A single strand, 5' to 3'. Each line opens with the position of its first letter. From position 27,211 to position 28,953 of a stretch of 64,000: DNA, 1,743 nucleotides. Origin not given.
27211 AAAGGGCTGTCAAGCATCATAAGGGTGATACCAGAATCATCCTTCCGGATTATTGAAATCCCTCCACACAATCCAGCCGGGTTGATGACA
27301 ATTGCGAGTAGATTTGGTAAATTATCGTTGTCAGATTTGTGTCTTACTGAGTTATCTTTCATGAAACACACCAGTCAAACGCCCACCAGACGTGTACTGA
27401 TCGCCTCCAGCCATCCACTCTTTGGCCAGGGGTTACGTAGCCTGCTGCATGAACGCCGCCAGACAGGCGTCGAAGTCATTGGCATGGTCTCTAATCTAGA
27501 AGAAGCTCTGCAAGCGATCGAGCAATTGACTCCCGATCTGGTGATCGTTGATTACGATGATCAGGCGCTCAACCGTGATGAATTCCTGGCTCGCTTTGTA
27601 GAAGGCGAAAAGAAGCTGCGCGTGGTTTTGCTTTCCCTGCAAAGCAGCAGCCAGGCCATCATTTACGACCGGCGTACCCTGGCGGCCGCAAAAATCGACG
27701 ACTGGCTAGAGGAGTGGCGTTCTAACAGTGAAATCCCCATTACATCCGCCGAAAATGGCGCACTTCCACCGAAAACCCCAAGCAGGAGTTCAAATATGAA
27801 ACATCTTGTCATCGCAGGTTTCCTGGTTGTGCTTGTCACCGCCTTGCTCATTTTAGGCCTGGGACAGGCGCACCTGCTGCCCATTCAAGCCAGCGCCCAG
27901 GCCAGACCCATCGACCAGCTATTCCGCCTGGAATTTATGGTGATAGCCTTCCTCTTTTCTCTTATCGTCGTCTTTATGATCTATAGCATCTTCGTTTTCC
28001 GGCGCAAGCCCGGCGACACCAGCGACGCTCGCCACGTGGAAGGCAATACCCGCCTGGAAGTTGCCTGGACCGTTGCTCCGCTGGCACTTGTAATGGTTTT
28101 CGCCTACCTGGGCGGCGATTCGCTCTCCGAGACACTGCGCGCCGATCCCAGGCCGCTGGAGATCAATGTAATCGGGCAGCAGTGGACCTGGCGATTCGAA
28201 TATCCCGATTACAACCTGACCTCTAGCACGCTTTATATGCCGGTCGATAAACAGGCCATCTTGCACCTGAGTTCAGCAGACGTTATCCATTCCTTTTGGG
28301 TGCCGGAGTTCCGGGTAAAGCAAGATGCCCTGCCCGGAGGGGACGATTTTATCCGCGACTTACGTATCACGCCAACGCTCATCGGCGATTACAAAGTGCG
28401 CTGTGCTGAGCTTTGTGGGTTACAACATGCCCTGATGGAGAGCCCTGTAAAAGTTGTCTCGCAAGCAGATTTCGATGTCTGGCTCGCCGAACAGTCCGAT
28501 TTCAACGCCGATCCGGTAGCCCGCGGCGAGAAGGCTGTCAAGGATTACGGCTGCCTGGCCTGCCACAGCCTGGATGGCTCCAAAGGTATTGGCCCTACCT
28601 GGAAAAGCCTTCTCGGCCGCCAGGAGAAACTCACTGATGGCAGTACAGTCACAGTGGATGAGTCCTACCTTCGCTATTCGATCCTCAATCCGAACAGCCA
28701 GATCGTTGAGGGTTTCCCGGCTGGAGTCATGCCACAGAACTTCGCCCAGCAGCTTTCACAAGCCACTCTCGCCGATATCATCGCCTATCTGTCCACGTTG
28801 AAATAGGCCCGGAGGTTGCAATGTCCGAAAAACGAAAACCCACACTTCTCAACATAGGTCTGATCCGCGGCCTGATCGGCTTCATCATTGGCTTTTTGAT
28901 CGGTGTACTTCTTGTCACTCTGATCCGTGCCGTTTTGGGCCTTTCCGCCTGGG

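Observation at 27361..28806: Degenerate receiver-like domain encoded in frame with, and directly upstream of, cytochrome oxidase subunit II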

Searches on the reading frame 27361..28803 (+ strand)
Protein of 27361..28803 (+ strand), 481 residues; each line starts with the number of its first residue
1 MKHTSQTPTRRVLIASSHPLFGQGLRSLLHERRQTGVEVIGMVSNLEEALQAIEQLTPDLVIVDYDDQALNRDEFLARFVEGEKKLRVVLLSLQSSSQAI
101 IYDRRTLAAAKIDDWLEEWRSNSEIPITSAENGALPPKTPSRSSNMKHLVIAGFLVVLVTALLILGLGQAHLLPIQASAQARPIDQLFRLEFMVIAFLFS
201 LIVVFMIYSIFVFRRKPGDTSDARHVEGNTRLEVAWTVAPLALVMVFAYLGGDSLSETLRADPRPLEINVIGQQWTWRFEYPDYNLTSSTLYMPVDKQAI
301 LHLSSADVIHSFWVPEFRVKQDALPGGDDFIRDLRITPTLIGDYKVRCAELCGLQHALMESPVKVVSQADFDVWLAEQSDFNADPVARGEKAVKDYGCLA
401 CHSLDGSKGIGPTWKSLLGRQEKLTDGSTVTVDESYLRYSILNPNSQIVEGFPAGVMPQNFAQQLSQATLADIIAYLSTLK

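Call 3: search_protein_families(library=pfam, proteins=[window:27361-28803:+], max_evalue=1)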
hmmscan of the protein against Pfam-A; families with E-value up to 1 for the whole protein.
window:27361-28803:+ (481 aa): 9 families
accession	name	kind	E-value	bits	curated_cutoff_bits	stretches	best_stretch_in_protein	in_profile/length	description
PF00116.26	COX2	-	2.6e-15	56.8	22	2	290-364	47-118/120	Cytochrome C oxidase subunit II, periplasmic domain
PF02790.20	COX2_TM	-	1.1e-08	35.6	22.8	1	173-248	8-82/88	Cytochrome C oxidase subunit II, transmembrane domain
PF00034.26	Cytochrom_C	-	4.2e-06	28.4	21.3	1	386-481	1-90/90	Cytochrome c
PF00072.30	Response_reg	-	5.6e-06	26.9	30.2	1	12-99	1-84/111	Response regulator receiver domain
PF20599.3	DUF6796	-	0.0015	18.7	26.9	1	114-250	24-154/225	Family of unknown function (DUF6796)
PF13442.11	Cytochrome_CBB3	-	0.0017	19.1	27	1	386-477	3-68/68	Cytochrome C oxidase, cbb3-type, subunit III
PF03514.20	GRAS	-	0.0098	15.3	27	1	42-96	220-274/374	GRAS domain family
PF20334.3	DUF6629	-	0.028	14.5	27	1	147-216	134-203/209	Family of unknown function (DUF6629)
PF06687.17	SUR7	-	0.046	13.8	29.6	1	130-247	86-200/201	SUR7/PalI family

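Call 4: search_protein_families(library=ncbifam, proteins=[window:27361-28803:+], max_evalue=1)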
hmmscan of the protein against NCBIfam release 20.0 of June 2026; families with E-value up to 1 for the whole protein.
window:27361-28803:+ (481 aa): 25 families
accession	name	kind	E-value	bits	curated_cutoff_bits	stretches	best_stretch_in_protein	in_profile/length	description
TIGR02866.1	CoxB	equivalog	1.3e-48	165.3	147.7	1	179-375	4-201/202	cytochrome c oxidase subunit II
NF050117.1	aa3_CtaC_Actin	exception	3.8e-41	140.9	250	1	174-376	27-243/244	aa3-type cytochrome oxidase subunit II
TIGR01432.1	QOXA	equivalog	1.5e-22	80.1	240.95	1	158-377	4-225/227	cytochrome aa3 quinol oxidase subunit II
TIGR01433.1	CyoA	equivalog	2.9e-15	56.3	266.2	1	190-377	34-224/226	ubiquinol oxidase subunit II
NF007935.0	PRK10651.1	equivalog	1.6e-09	37.3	250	1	9-101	6-96/216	two-component system response regulator NarL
NF007816.0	PRK10525.1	equivalog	6.6e-09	35.3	511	1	150-377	8-237/318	cytochrome o ubiquinol oxidase subunit II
NF052445.1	RespRegMctR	equivalog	8e-08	31.9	300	1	11-98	3-88/205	two-component system response regulator MctR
NF047785.1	respo_reg_MadR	equivalog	1.1e-06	28.2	300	1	11-65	2-54/209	MadR family response regulator transcription factor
NF007708.0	PRK10403.1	equivalog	7.3e-05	22.3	343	1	8-97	5-92/215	nitrate/nitrite response regulator protein NarP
NF007419.0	PRK09958.1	equivalog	0.0002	21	251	1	13-78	4-66/204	acid-sensing system DNA-binding response regulator EvgA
NF001965.0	PRK00742.1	subfamily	0.00024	20.4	293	1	11-98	5-89/357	chemotaxis-specific protein-glutamate methyltransferase CheB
TIGR04485.1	thiosulf_SoxX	equivalog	0.00028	21.5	61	1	398-480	5-78/78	sulfur oxidation c-type cytochrome SoxX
TIGR02603.1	CxxCH_TIGR02603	domain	0.0007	19.6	68.15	1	452-479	106-133/134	putative heme-binding domain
NF008677.0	PRK11697.1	equivalog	0.0012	18.2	246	1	12-71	4-61/238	two-component system response regulator BtsR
NF009206.0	PRK12555.1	subfamily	0.0023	16.9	342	1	11-93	2-81/340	chemotaxis-specific protein-glutamate methyltransferase CheB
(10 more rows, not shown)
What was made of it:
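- On Cytochrome c oxidase subunit II, caa3 type (TIGR02866 CoxB plus cytochrome c): TIGR02866 scores 165.3 against 147.7 (call 4).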

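Call 22: find_homologous_proteins(query=window:27361-28803:+, max_evalue=1e-30)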
Query window:27361-28803:+ (481 aa): 3617 proteins with E <= 1e-30 among 8000 candidates; the best 120 are listed.
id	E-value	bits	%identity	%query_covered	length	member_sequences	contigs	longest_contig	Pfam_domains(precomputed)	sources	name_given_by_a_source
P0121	0.0e+0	1078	100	100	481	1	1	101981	PF00116.27,PF02790.21,PF00072.31,PF00034.27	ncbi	ncbi:MAG: cytochrome c oxidase subunit II [Chloroflexota bacterium]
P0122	3.5e-226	770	70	100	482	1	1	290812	PF00116.27,PF02790.21,PF00072.31,PF00034.27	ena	-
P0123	1.3e-220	751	67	98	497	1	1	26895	PF00116.27,PF02790.21,PF00034.27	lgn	-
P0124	3.6e-220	750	68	100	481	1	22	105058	PF00116.27,PF02790.21,PF13687.12,PF00072.31,PF00034.27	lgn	-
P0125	1.3e-219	748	69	99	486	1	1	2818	PF00116.27,PF02790.21,PF00034.27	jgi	jgi:cytochrome c oxidase subunit 2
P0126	6.5e-219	746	67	100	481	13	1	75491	PF00116.27,PF02790.21,PF00072.31,PF00034.27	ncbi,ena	-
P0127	1.9e-218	744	69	100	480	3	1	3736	PF00116.27,PF02790.21,PF00034.27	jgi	jgi:cytochrome c oxidase subunit 2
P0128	3.0e-218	743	68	100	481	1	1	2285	PF00116.27,PF02790.21,PF00034.27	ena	-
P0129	1.4e-216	738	67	100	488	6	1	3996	PF00116.27,PF02790.21,PF00072.31,PF00034.27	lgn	-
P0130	4.2e-216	736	66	100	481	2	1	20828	PF00116.27,PF02790.21,PF00034.27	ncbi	-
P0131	1.4e-215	735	67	100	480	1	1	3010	PF00116.27,PF02790.21,PF00034.27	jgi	jgi:cytochrome c oxidase subunit 2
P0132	2.6e-215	734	66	99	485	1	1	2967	PF00116.27,PF02790.21,PF00034.27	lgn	-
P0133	7.1e-215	732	68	100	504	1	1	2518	PF00116.27,PF02790.21,PF13442.12,PF00072.31,PF00034.27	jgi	jgi:cytochrome c oxidase subunit 2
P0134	8.4e-215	732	67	99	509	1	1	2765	PF00116.27,PF02790.21,PF00034.27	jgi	jgi:cytochrome c oxidase subunit 2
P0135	1.2e-214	732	68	100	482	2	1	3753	PF00116.27,PF02790.21,PF00034.27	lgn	-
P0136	1.2e-214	732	65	100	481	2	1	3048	PF00116.27,PF02790.21,PF00072.31,PF00034.27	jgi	jgi:cytochrome c oxidase subunit 2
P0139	4.2e-213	726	66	100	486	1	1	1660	PF00116.27,PF02790.21,PF00072.31,PF00034.27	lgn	-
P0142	1.4e-212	725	66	98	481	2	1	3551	PF00116.27,PF02790.21,PF00072.31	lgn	-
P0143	1.0e-211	722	69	98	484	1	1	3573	PF00116.27,PF02790.21,PF00072.31,PF00034.27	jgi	jgi:cytochrome c oxidase subunit II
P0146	2.0e-209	714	65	100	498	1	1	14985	PF00116.27,PF02790.21,PF00072.31,PF00034.27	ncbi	-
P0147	2.3e-209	714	66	100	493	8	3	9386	PF00116.27,PF02790.21,PF00072.31,PF00034.27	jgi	jgi:cytochrome c oxidase subunit 2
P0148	4.6e-209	713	66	98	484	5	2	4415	PF00116.27,PF02790.21,PF13442.12,PF00072.31,PF00034.27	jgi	jgi:cytochrome c oxidase subunit 2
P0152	7.9e-208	709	65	100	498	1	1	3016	PF00116.27,PF02790.21,PF00072.31,PF00034.27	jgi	jgi:cytochrome c oxidase subunit 2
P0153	9.2e-208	709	64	100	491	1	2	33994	PF00116.27,PF02790.21,PF00072.31,PF00034.27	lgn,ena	-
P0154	4.4e-207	707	64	99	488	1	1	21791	PF00116.27,PF02790.21,PF00072.31,PF00034.27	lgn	-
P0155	5.9e-207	706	66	100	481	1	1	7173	PF00116.27,PF02790.21,PF00072.31,PF00034.27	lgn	-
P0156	7.9e-207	706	64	100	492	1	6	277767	PF00116.27,PF02790.21,PF00072.31,PF00034.27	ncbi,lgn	-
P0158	1.5e-206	705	64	100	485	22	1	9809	PF00116.27,PF02790.21,PF00072.31,PF00034.27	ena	-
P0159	2.0e-206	704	66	100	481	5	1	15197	PF00116.27,PF02790.21,PF00072.31,PF00034.27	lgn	-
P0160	2.3e-206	704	66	100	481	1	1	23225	PF00116.27,PF02790.21,PF00072.31,PF00034.27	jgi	jgi:cytochrome c oxidase subunit 2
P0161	2.8e-206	704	64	100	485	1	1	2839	PF00116.27,PF02790.21,PF00072.31,PF00034.27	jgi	jgi:cytochrome c oxidase subunit 2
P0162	4.1e-206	703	66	100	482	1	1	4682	PF00116.27,PF02790.21,PF00072.31,PF00034.27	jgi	jgi:cytochrome c oxidase subunit 2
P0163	5.9e-206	703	66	100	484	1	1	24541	PF00116.27,PF02790.21,PF00072.31,PF00034.27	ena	-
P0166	1.8e-205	701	64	100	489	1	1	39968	PF00116.27,PF02790.21,PF00072.31,PF00034.27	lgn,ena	-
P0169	4.7e-205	700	64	100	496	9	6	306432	PF00116.27,PF02790.21,PF00072.31,PF00034.27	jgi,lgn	jgi:cytochrome c oxidase subunit 2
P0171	7.8e-205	699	64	98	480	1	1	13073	PF00116.27,PF02790.21,PF13442.12,PF00072.31,PF00034.27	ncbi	-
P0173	1.4e-204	698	64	100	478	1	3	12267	PF00116.27,PF02790.21,PF13442.12,PF00072.31,PF00034.27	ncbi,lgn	-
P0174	2.8e-204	697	66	98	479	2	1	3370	PF00116.27,PF02790.21,PF00072.31,PF00034.27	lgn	-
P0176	2.8e-204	697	65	100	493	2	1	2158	PF00116.27,PF02790.21,PF00072.31,PF00034.27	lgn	-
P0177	3.6e-204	697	64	100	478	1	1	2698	PF00116.27,PF02790.21,PF13442.12,PF00072.31,PF00034.27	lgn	-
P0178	3.6e-204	697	64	100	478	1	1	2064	PF00116.27,PF02790.21,PF13442.12,PF00072.31,PF00034.27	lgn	-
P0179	3.8e-204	697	64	98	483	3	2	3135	PF00116.27,PF02790.21,PF00072.31,PF00034.27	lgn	-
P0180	4.1e-204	697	63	100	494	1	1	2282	PF00116.27,PF02790.21,PF00072.31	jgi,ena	-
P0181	8.1e-204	696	63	98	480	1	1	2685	PF00116.27,PF02790.21,PF00072.31,PF00034.27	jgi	-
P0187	3.5e-203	694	64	100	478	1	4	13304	PF00116.27,PF02790.21,PF13442.12,PF00072.31,PF00034.27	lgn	-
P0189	7.6e-203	693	62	99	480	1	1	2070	PF00116.27,PF02790.21,PF00072.31,PF00034.27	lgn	-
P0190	1.1e-202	692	64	98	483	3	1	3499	PF00116.27,PF02790.21,PF00072.31,PF00034.27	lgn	-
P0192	2.3e-202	691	63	99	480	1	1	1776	PF00116.27,PF02790.21,PF13687.12,PF00072.31,PF00034.27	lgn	-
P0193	2.5e-202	691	65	98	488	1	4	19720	PF00116.27,PF02790.21,PF00072.31,PF00034.27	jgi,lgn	jgi:cytochrome c oxidase subunit 2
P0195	2.9e-202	691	63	98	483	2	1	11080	PF00116.27,PF02790.21,PF00072.31,PF00034.27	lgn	-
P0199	9.9e-202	689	64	100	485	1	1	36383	PF00116.27,PF02790.21,PF00072.31,PF00034.27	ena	-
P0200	1.0e-201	689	63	100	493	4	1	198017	PF00116.27,PF02790.21,PF00072.31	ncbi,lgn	-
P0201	1.1e-201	689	63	100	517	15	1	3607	PF00116.27,PF02790.21,PF00072.31,PF00034.27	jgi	jgi:cytochrome c oxidase subunit 2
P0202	1.2e-201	689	64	100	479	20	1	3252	PF00116.27,PF02790.21,PF13442.12,PF00072.31,PF00034.27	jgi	jgi:cytochrome c oxidase subunit 2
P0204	1.9e-201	688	62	99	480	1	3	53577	PF00116.27,PF02790.21,PF00072.31,PF00034.27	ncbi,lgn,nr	ncbi:MAG TPA: cytochrome c oxidase subunit II [Anaerolineales bacterium]|nr:cytochrome c oxidase sub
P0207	2.6e-201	688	63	98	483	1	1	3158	PF00116.27,PF02790.21,PF00072.31,PF00034.27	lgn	-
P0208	2.6e-201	688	64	100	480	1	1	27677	PF00116.27,PF02790.21,PF13442.12,PF00072.31,PF00034.27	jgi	jgi:cytochrome c oxidase subunit II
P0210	3.0e-201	687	63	100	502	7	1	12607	PF00116.27,PF02790.21,PF13442.12,PF00072.31,PF00034.27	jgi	jgi:cytochrome c oxidase subunit 2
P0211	3.3e-201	687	65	98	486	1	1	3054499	PF00116.27,PF02790.21,PF00072.31,PF00034.27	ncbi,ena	-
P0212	4.4e-201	687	64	98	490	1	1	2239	PF00116.27,PF02790.21,PF00072.31,PF00034.27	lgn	-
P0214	5.4e-201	687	62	100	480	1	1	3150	PF00116.27,PF02790.21,PF00072.31,PF00034.27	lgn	-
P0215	1.2e-200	685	64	98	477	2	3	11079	PF00116.27,PF02790.21,PF00072.31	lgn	-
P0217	1.4e-200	685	62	100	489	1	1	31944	PF00116.27,PF02790.21,PF00072.31,PF00034.27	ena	-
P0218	1.5e-200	685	62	100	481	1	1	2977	PF00116.27,PF02790.21,PF00072.31,PF00034.27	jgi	jgi:cytochrome c oxidase subunit 2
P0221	2.6e-200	684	62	100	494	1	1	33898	PF00116.27,PF02790.21,PF00072.31,PF00034.27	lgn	-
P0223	2.9e-200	684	64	98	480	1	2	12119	PF00116.27,PF02790.21,PF00072.31,PF00034.27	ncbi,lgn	ncbi:MAG TPA: cytochrome c oxidase subunit II [Anaerolineales bacterium]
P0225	3.9e-200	684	62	100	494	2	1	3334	PF00116.27,PF02790.21,PF00072.31,PF00034.27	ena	-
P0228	6.4e-200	683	62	100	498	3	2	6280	PF00116.27,PF02790.21,PF00072.31,PF00034.27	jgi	jgi:cytochrome c oxidase subunit 2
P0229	6.5e-200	683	62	100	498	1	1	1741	PF00116.27,PF02790.21,PF00072.31,PF00034.27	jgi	jgi:cytochrome c oxidase subunit II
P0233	1.2e-199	682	62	98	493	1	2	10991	PF00116.27,PF02790.21,PF00072.31,PF00034.27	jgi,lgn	jgi:cytochrome c oxidase subunit 2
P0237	1.5e-199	682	64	98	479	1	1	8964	PF00116.27,PF02790.21,PF00072.31,PF00034.27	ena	-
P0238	2.3e-199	681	64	98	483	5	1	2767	PF00116.27,PF02790.21,PF00072.31,PF00034.27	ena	-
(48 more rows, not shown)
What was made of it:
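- At least 120 clusters of 477-517-aa proteins carry Response_reg + COX2_TM + COX2 + Cytochrom_C, including the window's own protein P0121 (call 22). The full-length search finds at least 120 fused clusters (call 22).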

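Call 36: predict_structure(alignment_id=A2)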
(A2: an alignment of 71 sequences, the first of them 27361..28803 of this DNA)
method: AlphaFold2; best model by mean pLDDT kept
length: 481 residues; sequences in the alignment: 71
mean_pLDDT: 74.7   pTM: 0.53
mean pLDDT of the five models: 74.7, 74.3, 73.2, 69.0, 66.1
residues with pLDDT >= 90: 108; 70-90: 221; 50-70: 79; < 50: 73
segments of 3 or more residues with pLDDT < 50: 1-6, 95-145, 309-313, 318-320, 323-325, 352-354
pLDDT, mean of each block of 10 residues (from residue 1): 46 79 68 64 81 79 76 69 61 50 42 45 33 36 58 89 85 79 89 90 84 64 58 81 92 88 89 81 89 92 70 49 54 84 79 58 94 86 84 87 84 88 92 92 87 80 86 93 79
secondary structure, 60 per line:
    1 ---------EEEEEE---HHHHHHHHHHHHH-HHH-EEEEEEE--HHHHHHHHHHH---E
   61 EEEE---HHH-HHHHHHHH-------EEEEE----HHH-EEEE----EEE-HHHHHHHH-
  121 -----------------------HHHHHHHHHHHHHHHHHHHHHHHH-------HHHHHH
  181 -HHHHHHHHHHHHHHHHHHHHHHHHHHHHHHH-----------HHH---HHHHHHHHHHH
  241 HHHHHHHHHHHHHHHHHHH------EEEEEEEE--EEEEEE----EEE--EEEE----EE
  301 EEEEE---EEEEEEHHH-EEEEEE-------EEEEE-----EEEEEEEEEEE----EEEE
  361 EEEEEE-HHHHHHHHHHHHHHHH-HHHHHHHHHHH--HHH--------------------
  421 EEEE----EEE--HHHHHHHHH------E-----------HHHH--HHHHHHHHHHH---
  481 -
elements in order: E10-15 H19-31 E37-43 H46-56 E60-64 H72-79 E87-91 E100-103 E108-110 H112-119 H144-167 H175-180 H182-212 H230-259 E266-273 E276-281 E286-288 E291-294 E299-305 E309-314 E319-324 E332-336 E342-352 E357-366 H368-383 H385-395 E421-424 E429-431 H434-442 H461-464 H467-477
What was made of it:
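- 27718..27795 (+): Linker (residues 120-145). Predicted disordered, not alignable between species, 19-48 codons long in relatives. pLDDT below 50 (call 36).
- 27790..27861 (+): TM0, the N-terminal signal-anchor-like helix of CoxB (residues 144-167). Inferred orientation is N-in, C-out. The AlphaFold helix 144-167 has pLDDT 85-89 (call 36).
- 27904..28137 (+): TM1 (residues 182-212), the cytoplasmic loop FRRKPGD..LEVAWT, and TM2 (residues 230-259). AlphaFold model (call 36).
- AlphaFold gives no confident docking of the receiver on the membrane part (linker pLDDT below 50, pTM 0.53, call 36).
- Tried and rejected: The AlphaFold full-length model gives no confident placement of the receiver relative to the membrane part (call 36).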

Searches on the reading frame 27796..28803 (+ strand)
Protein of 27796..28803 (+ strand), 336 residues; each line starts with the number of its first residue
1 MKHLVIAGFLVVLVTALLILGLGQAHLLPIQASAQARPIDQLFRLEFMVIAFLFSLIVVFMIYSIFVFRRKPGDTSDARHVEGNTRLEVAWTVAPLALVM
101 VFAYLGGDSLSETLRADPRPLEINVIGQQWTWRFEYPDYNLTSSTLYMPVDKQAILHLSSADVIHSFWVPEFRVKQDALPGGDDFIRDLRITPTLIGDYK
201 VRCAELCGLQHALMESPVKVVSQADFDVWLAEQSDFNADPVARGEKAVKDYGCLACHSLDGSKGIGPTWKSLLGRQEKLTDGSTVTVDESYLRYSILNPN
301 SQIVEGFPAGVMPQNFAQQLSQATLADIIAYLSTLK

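Call 3: search_protein_families(library=pfam, proteins=[window:27796-28803:+], max_evalue=1)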
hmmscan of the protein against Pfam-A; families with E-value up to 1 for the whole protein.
window:27796-28803:+ (336 aa): 6 families
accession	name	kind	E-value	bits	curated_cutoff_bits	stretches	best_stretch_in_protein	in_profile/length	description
PF00116.26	COX2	-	1e-15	58.1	22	2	145-219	47-118/120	Cytochrome C oxidase subunit II, periplasmic domain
PF02790.20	COX2_TM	-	5.9e-09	36.4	22.8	1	28-103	8-82/88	Cytochrome C oxidase subunit II, transmembrane domain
PF00034.26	Cytochrom_C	-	2.4e-06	29.2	21.3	1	241-336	1-90/90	Cytochrome c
PF13442.11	Cytochrome_CBB3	-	0.001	19.8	27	1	241-332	3-68/68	Cytochrome C oxidase, cbb3-type, subunit III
PF20599.3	DUF6796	-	0.024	14.7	26.9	1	5-105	58-154/225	Family of unknown function (DUF6796)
PF20334.3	DUF6629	-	0.05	13.7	27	1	3-71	135-203/209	Family of unknown function (DUF6629)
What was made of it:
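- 27904..28137 (+): Pfam COX2_TM (call 3).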

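Call 41: search_solved_structures(query=window:27796-28803:+, max_evalue=0.00001, show_alignments=3)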
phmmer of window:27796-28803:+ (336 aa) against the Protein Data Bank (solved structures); distinct sequences matched with E-value up to 0.00001: 44.
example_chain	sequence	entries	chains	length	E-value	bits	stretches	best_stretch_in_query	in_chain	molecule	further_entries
2yev_B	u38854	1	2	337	2e-36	129.1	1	46-335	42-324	CYTOCHROME C OXIDASE SUBUNIT 2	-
1m56_B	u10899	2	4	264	7.6e-27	97.6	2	142-232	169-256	CYTOCHROME C OXIDASE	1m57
2gsm_B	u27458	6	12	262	9.4e-27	97.3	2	142-232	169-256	Cytochrome c oxidase subunit 2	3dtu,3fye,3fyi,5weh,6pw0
6pw1_B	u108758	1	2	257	9.9e-27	97.3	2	142-232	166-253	Cytochrome c oxidase subunit 2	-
3om3_B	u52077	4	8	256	1.1e-26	97.1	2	142-232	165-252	Cytochrome c oxidase subunit 2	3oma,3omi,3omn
1ar1_B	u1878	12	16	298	6.5e-26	94.6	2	142-239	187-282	CYTOCHROME C OXIDASE | Cytochrome c oxidase subunit 2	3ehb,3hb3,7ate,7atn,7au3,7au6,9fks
6ci0_B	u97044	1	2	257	7.5e-26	94.4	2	142-232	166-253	Cytochrome c oxidase subunit 2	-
1qle_B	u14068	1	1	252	1.4e-25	93.5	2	142-233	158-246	CYTOCHROME C OXIDASE POLYPEPTIDE II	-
8hcr_E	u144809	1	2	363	5.8e-22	81.6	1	145-239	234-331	CYTOCHROME AA3 SUBUNIT CtaC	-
6adq_E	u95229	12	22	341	1.1e-21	80.7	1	145-234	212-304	Cytochrome c oxidase subunit 2 | Cytochrome aa3 subunit 2 | cytochrome-c oxidase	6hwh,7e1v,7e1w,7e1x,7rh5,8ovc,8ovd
7rh6_Q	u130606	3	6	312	3.3e-21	79.1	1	145-234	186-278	Cytochrome aa3 subunit 2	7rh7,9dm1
6kob_B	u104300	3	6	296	7.7e-21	77.9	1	46-233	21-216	Quinol oxidase subunit 2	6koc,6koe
9wcx_d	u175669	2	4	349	1.9e-19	73.3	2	145-241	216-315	cytochrome-c oxidase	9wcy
7jro_b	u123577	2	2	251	5e-19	72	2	149-233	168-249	Cytochrome c oxidase subunit 2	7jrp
7qhm_E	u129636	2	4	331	5.9e-19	71.7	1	146-242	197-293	Cytochrome c oxidase subunit 2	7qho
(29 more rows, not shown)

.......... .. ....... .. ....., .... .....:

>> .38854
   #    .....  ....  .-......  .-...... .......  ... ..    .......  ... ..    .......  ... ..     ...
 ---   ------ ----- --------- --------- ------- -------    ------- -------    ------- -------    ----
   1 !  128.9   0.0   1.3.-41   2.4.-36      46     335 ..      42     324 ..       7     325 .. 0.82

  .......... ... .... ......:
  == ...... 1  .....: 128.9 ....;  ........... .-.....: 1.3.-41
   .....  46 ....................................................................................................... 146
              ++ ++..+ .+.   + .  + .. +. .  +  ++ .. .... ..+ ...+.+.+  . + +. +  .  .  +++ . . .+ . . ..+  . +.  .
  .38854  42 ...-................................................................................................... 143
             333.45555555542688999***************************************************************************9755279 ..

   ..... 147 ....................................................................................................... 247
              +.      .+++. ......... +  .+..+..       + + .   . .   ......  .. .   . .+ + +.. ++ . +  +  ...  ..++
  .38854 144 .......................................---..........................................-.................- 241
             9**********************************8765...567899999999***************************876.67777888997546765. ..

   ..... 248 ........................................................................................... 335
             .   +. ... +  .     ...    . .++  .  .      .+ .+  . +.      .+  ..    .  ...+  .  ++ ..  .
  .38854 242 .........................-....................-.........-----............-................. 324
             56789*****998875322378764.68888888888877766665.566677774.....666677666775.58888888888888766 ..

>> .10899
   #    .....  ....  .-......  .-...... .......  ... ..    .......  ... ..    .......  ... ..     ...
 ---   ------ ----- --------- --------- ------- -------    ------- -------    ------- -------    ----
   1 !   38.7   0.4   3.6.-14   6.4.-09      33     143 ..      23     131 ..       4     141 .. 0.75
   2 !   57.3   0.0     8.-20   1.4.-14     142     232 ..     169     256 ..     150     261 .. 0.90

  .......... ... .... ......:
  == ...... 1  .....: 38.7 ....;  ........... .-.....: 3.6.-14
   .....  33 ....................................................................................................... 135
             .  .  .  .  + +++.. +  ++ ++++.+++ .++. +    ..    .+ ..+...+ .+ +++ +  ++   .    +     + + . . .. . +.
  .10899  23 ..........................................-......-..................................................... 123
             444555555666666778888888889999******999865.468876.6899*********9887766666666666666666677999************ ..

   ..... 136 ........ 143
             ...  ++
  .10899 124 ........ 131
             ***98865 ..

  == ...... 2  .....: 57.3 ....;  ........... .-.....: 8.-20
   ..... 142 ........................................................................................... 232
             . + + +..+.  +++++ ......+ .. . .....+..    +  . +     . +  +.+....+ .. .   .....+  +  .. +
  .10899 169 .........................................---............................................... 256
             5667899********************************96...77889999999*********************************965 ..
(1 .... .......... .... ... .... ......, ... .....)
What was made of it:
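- On Cytochrome c oxidase subunit II, caa3 type (TIGR02866 CoxB plus cytochrome c): 2YEV_B matches at 2e-36 (call 41).
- Closest known: caa3-type cytochrome c oxidase subunit IIc. Same: The C-terminal 290 residues align at 2e-36 (call 41): two TM helices, the CuA cupredoxin domain and a fused cytochrome c.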
